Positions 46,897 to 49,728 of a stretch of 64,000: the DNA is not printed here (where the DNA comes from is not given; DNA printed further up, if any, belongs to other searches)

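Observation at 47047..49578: Fumarate-adding-enzyme-like glycyl radical enzyme catalytic subunit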

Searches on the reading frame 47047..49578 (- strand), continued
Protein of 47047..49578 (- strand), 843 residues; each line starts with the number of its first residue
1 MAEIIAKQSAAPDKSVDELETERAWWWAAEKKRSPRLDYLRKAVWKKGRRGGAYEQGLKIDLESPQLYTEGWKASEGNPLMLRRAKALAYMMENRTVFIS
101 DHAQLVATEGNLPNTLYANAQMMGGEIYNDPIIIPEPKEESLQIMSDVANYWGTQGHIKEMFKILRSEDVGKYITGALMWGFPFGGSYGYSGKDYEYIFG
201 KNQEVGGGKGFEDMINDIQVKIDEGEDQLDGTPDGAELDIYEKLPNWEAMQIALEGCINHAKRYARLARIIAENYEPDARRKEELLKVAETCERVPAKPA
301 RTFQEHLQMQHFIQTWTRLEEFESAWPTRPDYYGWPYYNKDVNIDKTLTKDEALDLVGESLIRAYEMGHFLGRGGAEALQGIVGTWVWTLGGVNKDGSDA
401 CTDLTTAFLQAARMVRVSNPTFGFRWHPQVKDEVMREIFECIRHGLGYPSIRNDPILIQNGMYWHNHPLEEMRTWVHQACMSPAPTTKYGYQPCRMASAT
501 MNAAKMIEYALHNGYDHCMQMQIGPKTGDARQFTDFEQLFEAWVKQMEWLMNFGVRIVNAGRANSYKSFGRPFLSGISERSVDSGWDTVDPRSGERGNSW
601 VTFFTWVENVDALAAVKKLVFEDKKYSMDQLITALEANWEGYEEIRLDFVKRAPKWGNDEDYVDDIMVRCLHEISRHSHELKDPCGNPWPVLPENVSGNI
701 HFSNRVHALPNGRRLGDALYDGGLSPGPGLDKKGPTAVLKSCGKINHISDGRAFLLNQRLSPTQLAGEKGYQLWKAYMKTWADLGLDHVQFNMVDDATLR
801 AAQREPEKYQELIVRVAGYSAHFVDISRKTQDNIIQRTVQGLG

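Call 12: find_homologous_proteins(query=window:47047-49578:-, max_evalue=1e-50)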
Query window:47047-49578:- (843 aa): 589 proteins with E <= 1e-50 among 8000 candidates; the best 120 are listed.
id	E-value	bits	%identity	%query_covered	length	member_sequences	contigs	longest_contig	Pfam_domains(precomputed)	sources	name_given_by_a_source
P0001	0.0e+0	2009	100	100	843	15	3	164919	PF02901.21,PF01228.27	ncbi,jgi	-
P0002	0.0e+0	1813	87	100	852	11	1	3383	PF02901.21,PF01228.27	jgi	jgi:benzylsuccinate synthase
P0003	0.0e+0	1714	84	100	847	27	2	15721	PF02901.21,PF01228.27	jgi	-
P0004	0.0e+0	1637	80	99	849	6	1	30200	PF02901.21,PF01228.27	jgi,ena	-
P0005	0.0e+0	1622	80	99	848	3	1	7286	PF02901.21,PF01228.27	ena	-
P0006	0.0e+0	1617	78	100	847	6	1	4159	PF02901.21,PF01228.27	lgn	-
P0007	0.0e+0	1600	83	93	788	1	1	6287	PF02901.21,PF01228.27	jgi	-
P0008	0.0e+0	1598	83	93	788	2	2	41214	PF02901.21,PF01228.27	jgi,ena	-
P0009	0.0e+0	1532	79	93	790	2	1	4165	PF02901.21,PF01228.27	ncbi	-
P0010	0.0e+0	1515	75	100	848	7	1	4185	PF02901.21,PF01228.27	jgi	-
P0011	0.0e+0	1511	75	100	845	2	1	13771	PF02901.21,PF01228.27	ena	-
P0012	0.0e+0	1469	73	99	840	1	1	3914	PF02901.21,PF01228.27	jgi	-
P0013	0.0e+0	1468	72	98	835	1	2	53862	PF02901.21,PF01228.27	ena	-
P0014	0.0e+0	1459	72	100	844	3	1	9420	PF02901.21,PF01228.27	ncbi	-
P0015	0.0e+0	1457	71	98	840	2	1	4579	PF02901.21,PF01228.27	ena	-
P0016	0.0e+0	1449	71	98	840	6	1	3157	PF02901.21,PF01228.27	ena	-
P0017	0.0e+0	1448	70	100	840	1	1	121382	PF02901.21,PF01228.27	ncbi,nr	ncbi:MAG: pyruvate formate lyase family protein [Spirochaetota bacterium]|nr:pyruvate formate lyase 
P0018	0.0e+0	1447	71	98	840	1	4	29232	PF02901.21,PF01228.27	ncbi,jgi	jgi:formate C-acetyltransferase/benzylsuccinate synthase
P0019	0.0e+0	1442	71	98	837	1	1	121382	PF02901.21,PF01228.27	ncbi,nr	ncbi:MAG: pyruvate formate lyase family protein [Spirochaetota bacterium]|nr:pyruvate formate lyase 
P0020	0.0e+0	1440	70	99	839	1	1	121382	PF02901.21,PF01228.27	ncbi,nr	ncbi:MAG: pyruvate formate lyase family protein [Spirochaetota bacterium]|nr:pyruvate formate lyase 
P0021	0.0e+0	1439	70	99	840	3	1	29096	PF02901.21,PF01228.27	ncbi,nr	ncbi:MAG: pyruvate formate lyase family protein [Spirochaetota bacterium]|nr:pyruvate formate lyase 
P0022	0.0e+0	1438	70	100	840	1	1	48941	PF02901.21,PF01228.27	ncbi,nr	ncbi:MAG: pyruvate formate lyase family protein [Spirochaetota bacterium]|nr:pyruvate formate lyase 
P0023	0.0e+0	1437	70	99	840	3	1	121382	PF02901.21,PF01228.27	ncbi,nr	ncbi:MAG: pyruvate formate lyase family protein [Spirochaetota bacterium]|nr:pyruvate formate lyase 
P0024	0.0e+0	1434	70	99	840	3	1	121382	PF02901.21,PF01228.27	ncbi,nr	ncbi:MAG: pyruvate formate lyase family protein [Spirochaetota bacterium]|nr:pyruvate formate lyase 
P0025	0.0e+0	1427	71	98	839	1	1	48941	PF02901.21,PF01228.27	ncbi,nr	ncbi:MAG: pyruvate formate lyase family protein [Spirochaetota bacterium]|nr:pyruvate formate lyase 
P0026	0.0e+0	1426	69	99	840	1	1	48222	PF02901.21,PF01228.27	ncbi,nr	ncbi:MAG: pyruvate formate lyase family protein [Thermodesulfobacteriota bacterium]|nr:pyruvate form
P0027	0.0e+0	1426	71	99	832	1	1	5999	PF02901.21,PF01228.27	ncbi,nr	ncbi:MAG: formate acetyltransferase [Desulfobacterales bacterium]|nr:formate acetyltransferase [Desu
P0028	0.0e+0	1425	70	99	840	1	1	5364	PF02901.21,PF01228.27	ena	-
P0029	0.0e+0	1412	69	99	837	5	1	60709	PF02901.21,PF01228.27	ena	-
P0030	0.0e+0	1409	68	100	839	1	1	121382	PF02901.21,PF01228.27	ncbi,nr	ncbi:MAG: pyruvate formate lyase family protein [Spirochaetota bacterium]|nr:pyruvate formate lyase 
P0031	0.0e+0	1409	69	99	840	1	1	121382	PF02901.21,PF01228.27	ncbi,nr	ncbi:MAG: pyruvate formate lyase family protein [Spirochaetota bacterium]|nr:pyruvate formate lyase 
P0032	0.0e+0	1400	71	99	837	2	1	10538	PF02901.21,PF01228.27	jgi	-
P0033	0.0e+0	1393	68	99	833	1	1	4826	PF02901.21,PF01228.27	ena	-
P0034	0.0e+0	1382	70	99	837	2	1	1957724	PF02901.21,PF01228.27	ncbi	ncbi:glycyl radical protein [Desulfothermus naphthae]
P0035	0.0e+0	1370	69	98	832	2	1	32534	PF02901.21,PF01228.27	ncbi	-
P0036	0.0e+0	1362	68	98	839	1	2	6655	PF02901.21,PF01228.27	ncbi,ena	-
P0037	0.0e+0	1361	68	99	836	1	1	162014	PF02901.21,PF01228.27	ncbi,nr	ncbi:MAG: pyruvate formate lyase family protein [Spirochaetota bacterium]|nr:pyruvate formate lyase 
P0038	0.0e+0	1361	68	99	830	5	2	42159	PF02901.21,PF01228.27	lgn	-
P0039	0.0e+0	1361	69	98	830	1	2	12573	PF02901.21,PF01228.27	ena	-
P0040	0.0e+0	1357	69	100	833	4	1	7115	PF02901.21,PF01228.27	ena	-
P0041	0.0e+0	1354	68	99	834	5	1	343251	PF02901.21,PF01228.27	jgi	jgi:formate C-acetyltransferase/benzylsuccinate synthase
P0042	0.0e+0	1354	67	98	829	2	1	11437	PF02901.21,PF01228.27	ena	-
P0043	0.0e+0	1351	66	98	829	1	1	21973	PF02901.21,PF01228.27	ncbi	-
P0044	0.0e+0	1349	69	100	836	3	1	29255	PF02901.21,PF01228.27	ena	-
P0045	0.0e+0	1348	68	100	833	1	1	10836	PF02901.21,PF01228.27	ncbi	ncbi:MAG: pyruvate formate lyase family protein [Dissulfuribacterales bacterium]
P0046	0.0e+0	1348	68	100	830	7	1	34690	PF02901.21,PF01228.27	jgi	jgi:formate C-acetyltransferase/benzylsuccinate synthase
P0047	0.0e+0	1346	68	99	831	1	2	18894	PF02901.21,PF01228.27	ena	-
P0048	0.0e+0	1345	67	98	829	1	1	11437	PF02901.21,PF01228.27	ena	-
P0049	0.0e+0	1344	68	99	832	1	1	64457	PF02901.21,PF01228.27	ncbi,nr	ncbi:MAG: formate acetyltransferase [Desulfatibacillum sp.]|nr:formate acetyltransferase [Desulfatib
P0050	0.0e+0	1341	67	98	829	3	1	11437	PF02901.21,PF01228.27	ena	-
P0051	0.0e+0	1340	67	100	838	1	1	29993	PF02901.21,PF01228.27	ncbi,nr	ncbi:MAG: pyruvate formate lyase family protein [Spirochaetota bacterium]|nr:pyruvate formate lyase 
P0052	0.0e+0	1338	67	100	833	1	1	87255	PF02901.21,PF01228.27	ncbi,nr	ncbi:MAG: formate acetyltransferase [Deltaproteobacteria bacterium]|nr:formate acetyltransferase [De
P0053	0.0e+0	1333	65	99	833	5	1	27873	PF02901.21,PF01228.27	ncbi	-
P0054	0.0e+0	1333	68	99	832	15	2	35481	PF02901.21,PF01228.27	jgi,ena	jgi:formate C-acetyltransferase/benzylsuccinate synthase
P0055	0.0e+0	1331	68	99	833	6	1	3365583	PF02901.21,PF01228.27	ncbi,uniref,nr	ncbi:pyruvate formate lyase family protein [Desulfoglaeba alkanexedens]|uniref:Formate acetyltransfe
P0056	0.0e+0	1330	67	99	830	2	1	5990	PF02901.21,PF01228.27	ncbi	-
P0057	0.0e+0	1330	67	100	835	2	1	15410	PF02901.21,PF01228.27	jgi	-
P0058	0.0e+0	1329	66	100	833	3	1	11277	PF02901.21,PF01228.27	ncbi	ncbi:MAG: glycyl radical protein [Peptococcaceae bacterium]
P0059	0.0e+0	1328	67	99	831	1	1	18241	PF02901.21,PF01228.27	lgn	-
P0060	0.0e+0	1327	67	100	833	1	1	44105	PF02901.21,PF01228.27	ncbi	-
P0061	0.0e+0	1327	67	99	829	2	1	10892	PF02901.21,PF01228.27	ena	-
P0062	0.0e+0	1326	68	98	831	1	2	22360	PF02901.21,PF01228.27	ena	-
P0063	0.0e+0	1326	68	100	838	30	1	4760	PF02901.21,PF01228.27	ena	-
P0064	0.0e+0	1325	66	100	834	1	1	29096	PF02901.21,PF01228.27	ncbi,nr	ncbi:MAG: pyruvate formate lyase family protein [Spirochaetota bacterium]|nr:pyruvate formate lyase 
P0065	0.0e+0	1324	66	100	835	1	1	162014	PF02901.21,PF01228.27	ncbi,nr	ncbi:MAG: pyruvate formate lyase family protein [Spirochaetota bacterium]|nr:pyruvate formate lyase 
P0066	0.0e+0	1323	67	99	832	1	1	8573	PF02901.21,PF01228.27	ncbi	-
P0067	0.0e+0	1321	66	98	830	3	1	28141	PF02901.21,PF01228.27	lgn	-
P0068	0.0e+0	1321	67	99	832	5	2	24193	PF02901.21,PF01228.27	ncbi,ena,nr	ncbi:MAG: formate acetyltransferase [Proteobacteria bacterium]|nr:formate acetyltransferase [Pseudom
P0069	0.0e+0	1319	67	98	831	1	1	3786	PF02901.21,PF01228.27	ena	-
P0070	0.0e+0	1313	67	99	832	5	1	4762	PF02901.21,PF01228.27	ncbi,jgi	jgi:formate C-acetyltransferase/benzylsuccinate synthase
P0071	0.0e+0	1313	67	99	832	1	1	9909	PF02901.21,PF01228.27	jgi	jgi:formate C-acetyltransferase/benzylsuccinate synthase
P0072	0.0e+0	1313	66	100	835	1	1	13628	PF02901.21,PF01228.27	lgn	-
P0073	0.0e+0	1312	66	99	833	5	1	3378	PF02901.21,PF01228.27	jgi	jgi:formate C-acetyltransferase/benzylsuccinate synthase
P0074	0.0e+0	1311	66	99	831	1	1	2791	PF02901.21,PF01228.27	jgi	-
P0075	0.0e+0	1311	66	100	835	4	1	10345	PF02901.21,PF01228.27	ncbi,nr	ncbi:MAG: pyruvate formate lyase family protein [Spirochaetota bacterium]|nr:pyruvate formate lyase 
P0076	0.0e+0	1307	67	99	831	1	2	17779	PF02901.21,PF01228.27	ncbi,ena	-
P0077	0.0e+0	1307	66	99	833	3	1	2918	PF02901.21,PF01228.27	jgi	jgi:formate C-acetyltransferase/benzylsuccinate synthase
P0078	0.0e+0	1306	66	99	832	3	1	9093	PF02901.21,PF01228.27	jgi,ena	-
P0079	0.0e+0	1304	66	98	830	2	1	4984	PF02901.21,PF01228.27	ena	-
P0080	0.0e+0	1304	67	97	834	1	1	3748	PF02901.21,PF01228.27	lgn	-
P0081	0.0e+0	1303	65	100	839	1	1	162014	PF02901.21,PF01228.27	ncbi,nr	ncbi:MAG: pyruvate formate lyase family protein [Spirochaetota bacterium]|nr:pyruvate formate lyase 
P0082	0.0e+0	1302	66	99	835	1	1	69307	PF02901.21,PF01228.27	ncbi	ncbi:MAG: pyruvate formate lyase family protein [bacterium]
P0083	0.0e+0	1300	67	99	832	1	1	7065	PF02901.21,PF01228.27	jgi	jgi:benzylsuccinate synthase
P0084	0.0e+0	1298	66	99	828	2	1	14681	PF02901.21,PF01228.27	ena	-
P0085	0.0e+0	1297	67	99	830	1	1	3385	PF02901.21,PF01228.27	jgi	-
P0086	0.0e+0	1296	65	99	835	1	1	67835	PF02901.21,PF01228.27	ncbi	ncbi:MAG: pyruvate formate lyase family protein [bacterium]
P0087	0.0e+0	1295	67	100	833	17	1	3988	PF02901.21,PF01228.27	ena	-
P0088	0.0e+0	1294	66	99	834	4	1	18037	PF02901.21,PF01228.27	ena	-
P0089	0.0e+0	1292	65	100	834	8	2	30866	PF02901.21,PF01228.27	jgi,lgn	-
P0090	0.0e+0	1290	66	98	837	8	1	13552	PF02901.21,PF01228.27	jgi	-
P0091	0.0e+0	1288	65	99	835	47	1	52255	PF02901.21,PF01228.27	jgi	-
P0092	0.0e+0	1288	67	99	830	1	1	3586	PF02901.21,PF01228.27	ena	-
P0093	0.0e+0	1287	65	99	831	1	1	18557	PF02901.21,PF01228.27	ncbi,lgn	-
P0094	0.0e+0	1287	66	98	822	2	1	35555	PF02901.21,PF01228.27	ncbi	ncbi:MAG: pyruvate formate lyase family protein [Desulfatibacillaceae bacterium]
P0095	0.0e+0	1286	66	98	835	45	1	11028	PF02901.21,PF01228.27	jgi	jgi:formate C-acetyltransferase/benzylsuccinate synthase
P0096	0.0e+0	1284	65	99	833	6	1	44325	PF02901.21,PF01228.27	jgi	jgi:formate C-acetyltransferase/benzylsuccinate synthase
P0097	0.0e+0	1283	64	98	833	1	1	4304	PF02901.21,PF01228.27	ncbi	-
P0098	0.0e+0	1283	65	99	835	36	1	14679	PF02901.21,PF01228.27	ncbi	-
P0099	0.0e+0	1283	67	99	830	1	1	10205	PF02901.21,PF01228.27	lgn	-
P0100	0.0e+0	1282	66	99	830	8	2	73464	PF02901.21,PF01228.27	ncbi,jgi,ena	-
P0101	0.0e+0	1282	65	99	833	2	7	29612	PF02901.21,PF01228.27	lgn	-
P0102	0.0e+0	1282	64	99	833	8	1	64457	PF02901.21,PF01228.27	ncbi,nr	ncbi:MAG: formate acetyltransferase [Desulfatibacillum sp.]|nr:formate acetyltransferase [Desulfatib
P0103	0.0e+0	1281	65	99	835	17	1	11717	PF02901.21,PF01228.27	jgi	jgi:benzylsuccinate synthase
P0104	0.0e+0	1281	66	99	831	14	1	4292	PF02901.21,PF01228.27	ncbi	-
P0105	0.0e+0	1281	67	100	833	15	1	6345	PF02901.21,PF01228.27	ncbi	-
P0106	0.0e+0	1280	65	99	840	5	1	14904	PF02901.21,PF01228.27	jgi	jgi:formate C-acetyltransferase/benzylsuccinate synthase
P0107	0.0e+0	1280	65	99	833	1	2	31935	PF02901.21,PF01228.27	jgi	jgi:formate C-acetyltransferase/benzylsuccinate synthase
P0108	0.0e+0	1279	65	98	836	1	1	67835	PF02901.21,PF01228.27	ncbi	ncbi:MAG: pyruvate formate lyase family protein [bacterium]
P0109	0.0e+0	1278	66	99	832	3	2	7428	PF02901.21,PF01228.27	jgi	jgi:benzylsuccinate synthase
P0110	0.0e+0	1278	65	97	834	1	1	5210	PF02901.21,PF01228.27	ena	-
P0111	0.0e+0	1275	66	99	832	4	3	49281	PF02901.21,PF01228.27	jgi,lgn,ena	-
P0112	0.0e+0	1274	65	98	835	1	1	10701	PF02901.21,PF01228.27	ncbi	-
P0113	0.0e+0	1273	65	98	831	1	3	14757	PF02901.21,PF01228.27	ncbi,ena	-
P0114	0.0e+0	1272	66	98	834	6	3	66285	PF02901.21,PF01228.27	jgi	jgi:benzylsuccinate synthase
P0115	0.0e+0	1271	64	99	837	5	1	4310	PF02901.21,PF01228.27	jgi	-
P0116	0.0e+0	1269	65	100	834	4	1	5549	PF02901.21,PF01228.27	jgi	-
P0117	0.0e+0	1268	63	100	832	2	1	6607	PF02901.21,PF01228.27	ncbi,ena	-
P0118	0.0e+0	1267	65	99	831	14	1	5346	PF02901.21,PF01228.27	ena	-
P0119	0.0e+0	1264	64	99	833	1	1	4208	PF02901.21,PF01228.27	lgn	-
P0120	0.0e+0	1263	65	98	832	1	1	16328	PF02901.21,PF01228.27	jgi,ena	-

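Call 15: list_cluster_members(proteins=[P0001, P0002, P0003])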
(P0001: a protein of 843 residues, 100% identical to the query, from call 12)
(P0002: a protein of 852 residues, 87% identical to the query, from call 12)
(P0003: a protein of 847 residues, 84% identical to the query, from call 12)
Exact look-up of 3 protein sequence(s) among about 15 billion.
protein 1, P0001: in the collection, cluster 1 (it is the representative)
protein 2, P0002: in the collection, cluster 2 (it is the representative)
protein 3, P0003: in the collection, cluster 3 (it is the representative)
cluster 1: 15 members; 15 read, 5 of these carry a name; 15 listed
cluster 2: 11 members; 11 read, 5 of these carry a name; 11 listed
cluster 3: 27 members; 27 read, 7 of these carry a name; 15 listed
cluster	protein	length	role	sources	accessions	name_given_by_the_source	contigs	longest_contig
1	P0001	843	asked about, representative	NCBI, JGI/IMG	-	-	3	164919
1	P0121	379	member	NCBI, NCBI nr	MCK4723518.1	MAG: formate acetyltransferase, partial [Dehalococcoidia bacterium] | formate acetyltransferase [Dehalococcoidia bacterium]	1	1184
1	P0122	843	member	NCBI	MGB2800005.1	MAG: pyruvate formate lyase family protein [Dehalococcoidia bacterium]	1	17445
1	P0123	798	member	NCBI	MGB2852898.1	MAG: pyruvate formate lyase family protein, partial [Dehalococcoidia bacterium]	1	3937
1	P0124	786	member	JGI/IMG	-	benzylsuccinate synthase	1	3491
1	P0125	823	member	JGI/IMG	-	formate C-acetyltransferase/benzylsuccinate synthase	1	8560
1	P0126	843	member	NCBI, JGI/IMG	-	-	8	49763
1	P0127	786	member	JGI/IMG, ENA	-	-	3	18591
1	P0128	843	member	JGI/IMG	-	-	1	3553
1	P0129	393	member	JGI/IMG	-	-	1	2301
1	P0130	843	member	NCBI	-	-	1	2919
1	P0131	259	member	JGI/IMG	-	-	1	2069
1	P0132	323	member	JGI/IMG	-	-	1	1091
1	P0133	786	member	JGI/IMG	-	-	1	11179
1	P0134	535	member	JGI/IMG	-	-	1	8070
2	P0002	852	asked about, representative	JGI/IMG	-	benzylsuccinate synthase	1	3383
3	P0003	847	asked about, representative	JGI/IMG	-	-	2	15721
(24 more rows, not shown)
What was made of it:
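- NCBI's generic name for it is 'pyruvate formate lyase family protein' (call 15).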

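Call 22: find_encoding_contigs(protein=P0001, flank=10000, max_places=6)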
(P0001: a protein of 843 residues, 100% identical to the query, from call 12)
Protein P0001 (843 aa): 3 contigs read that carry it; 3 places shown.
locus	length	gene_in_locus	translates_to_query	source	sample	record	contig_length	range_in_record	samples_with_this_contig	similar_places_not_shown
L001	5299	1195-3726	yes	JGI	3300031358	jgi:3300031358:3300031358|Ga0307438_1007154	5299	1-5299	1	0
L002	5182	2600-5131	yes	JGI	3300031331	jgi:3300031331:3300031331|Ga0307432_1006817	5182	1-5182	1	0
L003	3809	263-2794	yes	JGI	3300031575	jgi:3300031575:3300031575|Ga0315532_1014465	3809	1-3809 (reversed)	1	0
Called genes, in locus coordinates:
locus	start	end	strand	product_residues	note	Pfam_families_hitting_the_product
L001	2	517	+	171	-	?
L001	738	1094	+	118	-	-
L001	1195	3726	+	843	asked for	PF02901:PFL-like, PF01228:Gly_radical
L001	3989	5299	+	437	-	?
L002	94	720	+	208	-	PF02660:G3P_acyltransf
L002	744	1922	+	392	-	PF13506:Glyco_transf_21, PF13641:Glyco_tranf_2_3, PF00535:Glycos_transf_2, PF10111:Glyco_tranf_2_2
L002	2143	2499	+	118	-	-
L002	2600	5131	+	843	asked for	PF02901:PFL-like, PF01228:Gly_radical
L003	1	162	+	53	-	?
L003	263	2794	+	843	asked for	PF02901:PFL-like, PF01228:Gly_radical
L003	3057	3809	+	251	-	?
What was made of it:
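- Checked: The same 843-aa protein is called in NCBI and JGI assemblies (calls 12, 15, 22).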

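Call 23: find_encoding_contigs(protein=P0003, flank=10000, max_places=4)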
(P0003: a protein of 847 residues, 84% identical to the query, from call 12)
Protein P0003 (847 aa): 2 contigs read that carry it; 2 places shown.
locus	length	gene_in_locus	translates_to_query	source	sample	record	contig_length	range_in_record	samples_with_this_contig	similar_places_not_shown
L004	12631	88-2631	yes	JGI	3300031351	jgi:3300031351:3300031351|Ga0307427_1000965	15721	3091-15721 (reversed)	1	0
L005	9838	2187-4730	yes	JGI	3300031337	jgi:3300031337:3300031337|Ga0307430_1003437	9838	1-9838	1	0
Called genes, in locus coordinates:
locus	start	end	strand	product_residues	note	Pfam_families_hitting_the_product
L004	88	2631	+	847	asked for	PF02901:PFL-like, PF01228:Gly_radical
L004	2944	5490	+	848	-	PF02901:PFL-like, PF01228:Gly_radical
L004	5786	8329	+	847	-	PF02901:PFL-like, PF01228:Gly_radical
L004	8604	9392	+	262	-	PF07690:MFS_1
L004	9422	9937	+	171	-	PF07690:MFS_1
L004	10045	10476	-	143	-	PF00254:FKBP_C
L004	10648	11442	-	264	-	PF01209:Ubie_methyltran, PF03848:TehB (weak), PF13489:Methyltransf_23, PF05175:MTS, PF13847:Methyltransf_31, PF08241:Methyltransf_11, PF08242:Methyltransf_12, PF13649:Methyltransf_25, +2 more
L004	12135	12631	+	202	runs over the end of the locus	PF21349:RUBY_RBDX (weak), PF23458:DUF7130 (faint), PF02915:Rubrerythrin, PF21349:RUBY_RBDX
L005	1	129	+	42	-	?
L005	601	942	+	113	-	PF02311:AraC_binding (weak), PF07883:Cupin_2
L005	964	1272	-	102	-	PF12900:Pyridox_ox_2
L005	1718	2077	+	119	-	-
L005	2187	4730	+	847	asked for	PF02901:PFL-like, PF01228:Gly_radical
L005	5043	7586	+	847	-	PF02901:PFL-like, PF01228:Gly_radical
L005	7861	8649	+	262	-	PF07690:MFS_1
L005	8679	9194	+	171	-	PF07690:MFS_1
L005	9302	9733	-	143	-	PF00254:FKBP_C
